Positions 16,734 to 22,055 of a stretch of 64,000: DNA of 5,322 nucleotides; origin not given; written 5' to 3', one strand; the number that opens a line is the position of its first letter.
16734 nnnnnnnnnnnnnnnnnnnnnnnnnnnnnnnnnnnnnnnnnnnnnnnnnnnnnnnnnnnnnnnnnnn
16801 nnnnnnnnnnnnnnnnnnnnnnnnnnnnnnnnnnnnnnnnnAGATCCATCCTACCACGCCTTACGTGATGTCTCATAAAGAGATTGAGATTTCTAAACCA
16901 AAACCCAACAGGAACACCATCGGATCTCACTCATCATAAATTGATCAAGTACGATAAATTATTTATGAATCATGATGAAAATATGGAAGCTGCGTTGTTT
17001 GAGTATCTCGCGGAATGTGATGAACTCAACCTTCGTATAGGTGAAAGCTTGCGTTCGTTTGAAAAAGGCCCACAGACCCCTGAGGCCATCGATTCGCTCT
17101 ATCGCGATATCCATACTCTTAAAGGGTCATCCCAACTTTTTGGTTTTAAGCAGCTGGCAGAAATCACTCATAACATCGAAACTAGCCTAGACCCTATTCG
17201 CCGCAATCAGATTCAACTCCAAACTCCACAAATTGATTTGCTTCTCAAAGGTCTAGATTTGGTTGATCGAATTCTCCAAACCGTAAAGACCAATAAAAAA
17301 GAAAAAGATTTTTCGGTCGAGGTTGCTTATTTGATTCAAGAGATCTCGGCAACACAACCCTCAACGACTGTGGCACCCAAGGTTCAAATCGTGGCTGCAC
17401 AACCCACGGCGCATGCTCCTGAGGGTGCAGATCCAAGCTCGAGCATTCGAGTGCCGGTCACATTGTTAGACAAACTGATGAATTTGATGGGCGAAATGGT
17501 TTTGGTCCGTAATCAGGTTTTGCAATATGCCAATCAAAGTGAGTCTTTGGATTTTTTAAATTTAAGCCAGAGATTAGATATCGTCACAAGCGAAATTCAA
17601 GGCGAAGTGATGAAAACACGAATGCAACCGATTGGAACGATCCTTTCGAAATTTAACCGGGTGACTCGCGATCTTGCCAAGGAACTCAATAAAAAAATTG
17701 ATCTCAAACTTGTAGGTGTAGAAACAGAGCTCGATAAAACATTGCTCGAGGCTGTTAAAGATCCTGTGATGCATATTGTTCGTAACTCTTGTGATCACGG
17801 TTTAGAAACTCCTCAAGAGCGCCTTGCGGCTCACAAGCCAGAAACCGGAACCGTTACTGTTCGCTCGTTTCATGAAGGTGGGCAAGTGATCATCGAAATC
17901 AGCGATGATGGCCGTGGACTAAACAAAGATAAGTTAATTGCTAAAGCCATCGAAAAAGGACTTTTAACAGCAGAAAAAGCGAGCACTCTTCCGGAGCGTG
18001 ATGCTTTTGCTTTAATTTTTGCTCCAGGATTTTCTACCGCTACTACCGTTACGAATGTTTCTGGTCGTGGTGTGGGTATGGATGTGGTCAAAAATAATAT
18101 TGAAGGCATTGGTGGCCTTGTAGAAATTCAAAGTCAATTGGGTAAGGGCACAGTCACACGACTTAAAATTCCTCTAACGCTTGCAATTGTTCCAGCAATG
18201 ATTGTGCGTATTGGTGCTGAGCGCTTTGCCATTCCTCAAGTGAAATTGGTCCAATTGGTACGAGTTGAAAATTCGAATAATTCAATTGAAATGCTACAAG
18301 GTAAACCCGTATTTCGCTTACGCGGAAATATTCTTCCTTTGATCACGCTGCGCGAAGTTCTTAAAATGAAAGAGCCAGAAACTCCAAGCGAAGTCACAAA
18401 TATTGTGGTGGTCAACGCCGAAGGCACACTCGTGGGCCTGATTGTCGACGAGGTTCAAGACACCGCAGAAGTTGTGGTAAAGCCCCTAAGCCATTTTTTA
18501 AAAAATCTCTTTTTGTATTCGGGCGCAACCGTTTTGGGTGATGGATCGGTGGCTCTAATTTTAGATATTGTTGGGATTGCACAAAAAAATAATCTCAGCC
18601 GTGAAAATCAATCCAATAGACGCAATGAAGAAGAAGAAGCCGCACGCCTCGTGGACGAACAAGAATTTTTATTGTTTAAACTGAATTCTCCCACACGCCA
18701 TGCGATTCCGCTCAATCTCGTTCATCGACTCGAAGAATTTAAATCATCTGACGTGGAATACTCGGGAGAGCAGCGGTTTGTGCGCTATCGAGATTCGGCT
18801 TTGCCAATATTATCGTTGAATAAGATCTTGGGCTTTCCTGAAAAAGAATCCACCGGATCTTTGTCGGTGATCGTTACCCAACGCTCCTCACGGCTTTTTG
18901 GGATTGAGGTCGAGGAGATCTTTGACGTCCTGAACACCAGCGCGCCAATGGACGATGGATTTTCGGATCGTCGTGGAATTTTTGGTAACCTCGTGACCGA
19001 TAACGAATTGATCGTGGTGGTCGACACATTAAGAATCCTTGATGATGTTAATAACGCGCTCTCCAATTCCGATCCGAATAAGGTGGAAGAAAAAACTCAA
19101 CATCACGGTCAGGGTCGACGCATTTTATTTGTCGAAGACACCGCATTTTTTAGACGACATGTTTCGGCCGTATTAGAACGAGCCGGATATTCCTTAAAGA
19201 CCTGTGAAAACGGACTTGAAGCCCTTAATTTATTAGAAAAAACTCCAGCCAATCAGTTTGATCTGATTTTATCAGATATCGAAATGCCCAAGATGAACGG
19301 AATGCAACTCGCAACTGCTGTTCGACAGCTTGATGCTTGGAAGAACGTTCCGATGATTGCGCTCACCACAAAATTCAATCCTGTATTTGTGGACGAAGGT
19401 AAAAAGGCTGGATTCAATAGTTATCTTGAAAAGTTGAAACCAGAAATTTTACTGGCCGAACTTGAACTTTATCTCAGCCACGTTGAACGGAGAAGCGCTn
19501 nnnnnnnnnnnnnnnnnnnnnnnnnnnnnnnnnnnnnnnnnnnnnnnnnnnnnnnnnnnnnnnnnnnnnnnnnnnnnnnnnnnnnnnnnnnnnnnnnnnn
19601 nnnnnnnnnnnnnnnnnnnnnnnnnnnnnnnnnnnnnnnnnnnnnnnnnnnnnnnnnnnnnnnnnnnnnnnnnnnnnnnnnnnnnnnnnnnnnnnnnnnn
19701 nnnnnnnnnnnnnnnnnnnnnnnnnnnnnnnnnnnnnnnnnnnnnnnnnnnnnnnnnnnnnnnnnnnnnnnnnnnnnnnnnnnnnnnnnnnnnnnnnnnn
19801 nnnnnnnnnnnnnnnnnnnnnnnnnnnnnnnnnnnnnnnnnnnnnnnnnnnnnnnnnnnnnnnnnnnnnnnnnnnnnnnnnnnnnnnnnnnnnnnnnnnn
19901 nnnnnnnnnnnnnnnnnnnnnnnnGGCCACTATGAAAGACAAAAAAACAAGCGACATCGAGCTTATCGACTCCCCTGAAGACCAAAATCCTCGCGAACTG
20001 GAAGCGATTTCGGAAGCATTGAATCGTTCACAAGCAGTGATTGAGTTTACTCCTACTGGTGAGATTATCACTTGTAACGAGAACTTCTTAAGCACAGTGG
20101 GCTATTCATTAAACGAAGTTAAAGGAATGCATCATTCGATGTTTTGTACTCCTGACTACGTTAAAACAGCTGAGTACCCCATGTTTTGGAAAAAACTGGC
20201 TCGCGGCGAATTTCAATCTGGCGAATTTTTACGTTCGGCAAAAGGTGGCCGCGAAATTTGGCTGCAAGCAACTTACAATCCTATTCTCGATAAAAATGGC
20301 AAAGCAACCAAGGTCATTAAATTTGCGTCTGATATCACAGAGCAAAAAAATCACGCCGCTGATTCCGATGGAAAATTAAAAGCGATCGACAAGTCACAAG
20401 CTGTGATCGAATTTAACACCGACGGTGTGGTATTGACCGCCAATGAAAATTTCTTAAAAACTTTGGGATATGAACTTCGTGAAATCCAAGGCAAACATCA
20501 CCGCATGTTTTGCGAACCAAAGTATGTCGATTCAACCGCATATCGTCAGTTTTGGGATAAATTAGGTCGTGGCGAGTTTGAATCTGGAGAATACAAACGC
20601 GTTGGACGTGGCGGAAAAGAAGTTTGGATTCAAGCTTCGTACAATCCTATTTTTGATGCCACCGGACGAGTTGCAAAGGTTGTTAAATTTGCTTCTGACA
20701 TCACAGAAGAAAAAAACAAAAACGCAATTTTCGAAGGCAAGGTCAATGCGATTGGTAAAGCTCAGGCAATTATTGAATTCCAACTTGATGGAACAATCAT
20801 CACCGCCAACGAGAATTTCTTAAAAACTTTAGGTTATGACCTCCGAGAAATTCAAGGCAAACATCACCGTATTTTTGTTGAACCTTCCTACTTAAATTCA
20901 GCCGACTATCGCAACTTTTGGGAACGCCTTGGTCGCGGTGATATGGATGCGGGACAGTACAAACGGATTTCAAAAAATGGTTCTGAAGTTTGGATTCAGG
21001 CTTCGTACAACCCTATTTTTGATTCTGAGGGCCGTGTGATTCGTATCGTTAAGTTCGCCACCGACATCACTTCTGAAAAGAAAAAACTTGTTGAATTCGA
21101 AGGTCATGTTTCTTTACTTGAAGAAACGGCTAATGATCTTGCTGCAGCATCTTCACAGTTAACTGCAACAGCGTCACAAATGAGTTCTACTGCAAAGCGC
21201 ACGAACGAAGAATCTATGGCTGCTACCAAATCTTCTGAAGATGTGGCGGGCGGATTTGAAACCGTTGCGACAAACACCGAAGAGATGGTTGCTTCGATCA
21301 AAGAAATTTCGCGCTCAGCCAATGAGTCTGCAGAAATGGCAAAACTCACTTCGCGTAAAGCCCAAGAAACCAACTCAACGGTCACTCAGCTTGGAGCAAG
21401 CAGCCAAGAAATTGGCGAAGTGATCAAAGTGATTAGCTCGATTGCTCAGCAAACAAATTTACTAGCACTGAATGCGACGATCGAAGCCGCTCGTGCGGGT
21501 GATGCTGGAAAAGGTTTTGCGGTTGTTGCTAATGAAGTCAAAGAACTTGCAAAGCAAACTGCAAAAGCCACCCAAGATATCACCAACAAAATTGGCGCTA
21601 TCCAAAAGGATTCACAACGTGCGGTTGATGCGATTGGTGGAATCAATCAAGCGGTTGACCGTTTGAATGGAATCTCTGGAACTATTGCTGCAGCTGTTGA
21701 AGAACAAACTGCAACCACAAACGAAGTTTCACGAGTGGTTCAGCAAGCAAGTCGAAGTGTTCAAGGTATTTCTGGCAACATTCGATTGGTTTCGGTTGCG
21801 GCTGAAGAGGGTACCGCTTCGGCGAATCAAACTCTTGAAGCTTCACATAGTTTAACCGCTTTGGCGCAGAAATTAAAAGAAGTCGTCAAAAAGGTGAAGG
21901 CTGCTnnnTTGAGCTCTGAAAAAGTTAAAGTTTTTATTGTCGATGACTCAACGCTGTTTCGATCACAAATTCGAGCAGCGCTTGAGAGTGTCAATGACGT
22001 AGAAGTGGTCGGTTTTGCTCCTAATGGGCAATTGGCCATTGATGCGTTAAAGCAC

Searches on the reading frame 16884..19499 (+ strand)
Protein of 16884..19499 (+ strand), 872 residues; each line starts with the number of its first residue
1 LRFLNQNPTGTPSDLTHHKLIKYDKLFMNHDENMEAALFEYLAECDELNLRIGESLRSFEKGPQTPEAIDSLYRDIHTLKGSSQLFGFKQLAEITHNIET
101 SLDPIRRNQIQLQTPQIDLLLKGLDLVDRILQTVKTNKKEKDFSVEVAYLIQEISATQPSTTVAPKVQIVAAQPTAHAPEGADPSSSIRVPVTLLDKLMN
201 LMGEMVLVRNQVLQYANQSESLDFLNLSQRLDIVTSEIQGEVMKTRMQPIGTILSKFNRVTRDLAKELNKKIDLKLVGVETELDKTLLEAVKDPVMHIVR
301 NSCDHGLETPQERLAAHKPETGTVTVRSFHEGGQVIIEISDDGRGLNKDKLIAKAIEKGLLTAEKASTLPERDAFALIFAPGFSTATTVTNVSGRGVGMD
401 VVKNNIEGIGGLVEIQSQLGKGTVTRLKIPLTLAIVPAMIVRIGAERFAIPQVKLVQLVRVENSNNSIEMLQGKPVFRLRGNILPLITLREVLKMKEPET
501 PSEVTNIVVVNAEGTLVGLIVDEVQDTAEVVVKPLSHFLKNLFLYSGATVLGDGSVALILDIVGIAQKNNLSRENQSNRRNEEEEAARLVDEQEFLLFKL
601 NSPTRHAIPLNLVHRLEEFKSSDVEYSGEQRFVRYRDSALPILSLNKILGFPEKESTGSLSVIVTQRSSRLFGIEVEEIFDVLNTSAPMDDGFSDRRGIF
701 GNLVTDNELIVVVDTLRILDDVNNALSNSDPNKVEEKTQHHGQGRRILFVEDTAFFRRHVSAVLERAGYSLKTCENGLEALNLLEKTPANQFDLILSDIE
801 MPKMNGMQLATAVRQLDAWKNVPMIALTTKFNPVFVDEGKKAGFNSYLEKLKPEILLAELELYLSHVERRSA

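Call 68: search_protein_families(library=ncbifam, proteins=[window:16884-19499:+], max_evalue=0.00001)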
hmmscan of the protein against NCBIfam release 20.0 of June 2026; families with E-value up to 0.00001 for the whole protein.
window:16884-19499:+ (872 aa): 65 families (the best 25 are shown)
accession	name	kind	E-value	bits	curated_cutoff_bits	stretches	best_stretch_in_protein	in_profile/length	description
NF041336.1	CheA_Halo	equivalog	5.5e-119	398.7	950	2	180-563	286-664/666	chemotaxis protein CheA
NF007835.0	PRK10547.1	equivalog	3.2e-116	389.5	793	2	140-570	234-661/670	chemotaxis protein CheA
NF011874.0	PRK15347.1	equivalog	2.8e-21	75.3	852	1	720-850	667-795/921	two component system sensor kinase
TIGR02956.1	TMAO_torS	equivalog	6.3e-20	70.9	676.5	1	729-861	685-817/967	TMAO reductase system sensor histidine kinase/response regulator TorS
NF008318.0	PRK11107.1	equivalog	7.6e-18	64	890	1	722-858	646-778/920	two-component sensor histidine kinase BarA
NF008099.0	PRK10841.1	equivalog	1.5e-17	62.7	920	1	705-830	787-905/949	two-component system sensor histidine kinase RcsC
NF046020.1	HisKinCckABruc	equivalog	5.3e-15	54.3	1000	1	728-815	734-819/868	cell cycle histidine kinase CckA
NF046022.1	RespRegCpdRBruc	equivalog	8.4e-15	54.8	180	1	746-839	3-90/120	cell cycle two-component system response regulator CpdR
NF041733.1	resp_reg_CseB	equivalog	8.8e-15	54.7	350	1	746-851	2-101/228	two-component system response regulator CseB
NF046026.1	HisKinCckACaul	equivalog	1.2e-14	53.4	1000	1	739-816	554-629/678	cell cycle histidine kinase CckA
NF010076.0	PRK13557.1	subfamily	1.8e-14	53.1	631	1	715-819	387-489/540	histidine kinase famiy protein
NF008302.0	PRK11091.1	equivalog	9.9e-14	50.5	838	1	729-830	510-609/779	aerobic respiration two-component sensor histidine kinase ArcB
NF007969.0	PRK10693.1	equivalog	1.8e-12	46.9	329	1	744-830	7-90/337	two-component system response regulator RssB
NF040689.1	MtrAB_MtrA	equivalog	1.9e-12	47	300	1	747-866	1-115/219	MtrAB system response regulator MtrA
NF038297.2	hybrid_HK_HrmK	equivalog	2.1e-12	46.5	725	1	732-850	478-593/607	hybrid histidine kinase/response regulator HrmK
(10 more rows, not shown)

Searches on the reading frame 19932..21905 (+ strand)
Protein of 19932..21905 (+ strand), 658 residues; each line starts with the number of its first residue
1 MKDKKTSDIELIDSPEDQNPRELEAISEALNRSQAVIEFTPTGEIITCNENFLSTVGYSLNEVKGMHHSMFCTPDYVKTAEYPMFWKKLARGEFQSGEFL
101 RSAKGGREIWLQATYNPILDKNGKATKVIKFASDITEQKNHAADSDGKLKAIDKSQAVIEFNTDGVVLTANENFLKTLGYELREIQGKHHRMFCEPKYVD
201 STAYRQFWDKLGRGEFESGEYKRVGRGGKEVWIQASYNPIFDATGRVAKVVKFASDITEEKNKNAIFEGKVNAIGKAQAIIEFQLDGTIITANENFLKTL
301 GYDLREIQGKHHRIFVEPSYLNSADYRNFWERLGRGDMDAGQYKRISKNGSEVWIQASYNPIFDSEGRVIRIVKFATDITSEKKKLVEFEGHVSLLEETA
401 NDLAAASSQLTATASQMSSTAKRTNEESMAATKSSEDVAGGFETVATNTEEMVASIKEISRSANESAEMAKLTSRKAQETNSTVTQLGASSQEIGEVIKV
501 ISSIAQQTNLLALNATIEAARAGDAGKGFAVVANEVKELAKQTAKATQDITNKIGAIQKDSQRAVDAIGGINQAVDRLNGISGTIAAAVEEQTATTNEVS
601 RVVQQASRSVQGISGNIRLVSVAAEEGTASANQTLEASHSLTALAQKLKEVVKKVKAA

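Call 68: search_protein_families(library=ncbifam, proteins=[window:19932-21905:+], max_evalue=0.00001)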
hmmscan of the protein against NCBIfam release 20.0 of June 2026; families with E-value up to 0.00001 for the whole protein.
window:19932-21905:+ (658 aa): 14 families
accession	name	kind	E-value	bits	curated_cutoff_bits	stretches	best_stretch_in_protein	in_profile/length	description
TIGR00229.1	sensory_box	domain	1.4e-50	170.6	22.9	3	278-384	16-121/126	PAS domain S-box protein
NF008467.0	PRK11359.1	equivalog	4.5e-34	117.6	857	3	32-140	145-253/800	oxygen-sensing cyclic-di-GMP phosphodiesterase DosP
NF058645.1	MCPCtpMPsAe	equivalog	4.6e-29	101.6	900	1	489-569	383-463/558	methyl-accepting chemotaxis protein CtpM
NF007309.0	PRK09793.1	equivalog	1.8e-22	80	903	1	391-647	261-514/533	methyl-accepting chemotaxis protein IV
NF047851.1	MCPCitTducer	equivalog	2.4e-20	73.1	900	1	402-636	261-506/553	methyl-accepting chemotaxis citrate transducer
NF041847.1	transduc_aer2_vibrio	equivalog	1.3e-19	69.9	1200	1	410-641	507-738/804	aerotaxis transducer Aer2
NF011615.0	PRK15041.1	equivalog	3.6e-19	68.8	947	1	424-632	284-503/554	methyl-accepting chemotaxis protein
NF011622.0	PRK15048.1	equivalog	7e-18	65.1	900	1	397-634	269-503/553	methyl-accepting chemotaxis protein II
NF050802.1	AspChtxCcaA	equivalog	1.1e-17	63.8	1300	1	428-610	506-684/700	aspartate chemotaxis receptor CcaA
NF052306.1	BluLightHisKinLov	equivalog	1.4e-16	60.3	450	0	284-384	42-141/334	blue-light-activated histidine kinase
NF010077.0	PRK13559.1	subfamily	5.1e-16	58.5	361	0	285-438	64-222/364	hypothetical protein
TIGR02938.1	nifL_nitrog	equivalog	5.1e-16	58.3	242.45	1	43-139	24-119/494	nitrogen fixation negative regulator NifL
NF053781.1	cdiGMPphdstlr2612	equivalog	7e-11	40.5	1600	0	277-387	163-272/1268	Tlr1612 family c-di-GMP phosphodiesterase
NF052652.1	YtvA_fam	equivalog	9.6e-07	28.6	250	0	286-394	22-129/243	YtvA family blue-light photoreceptor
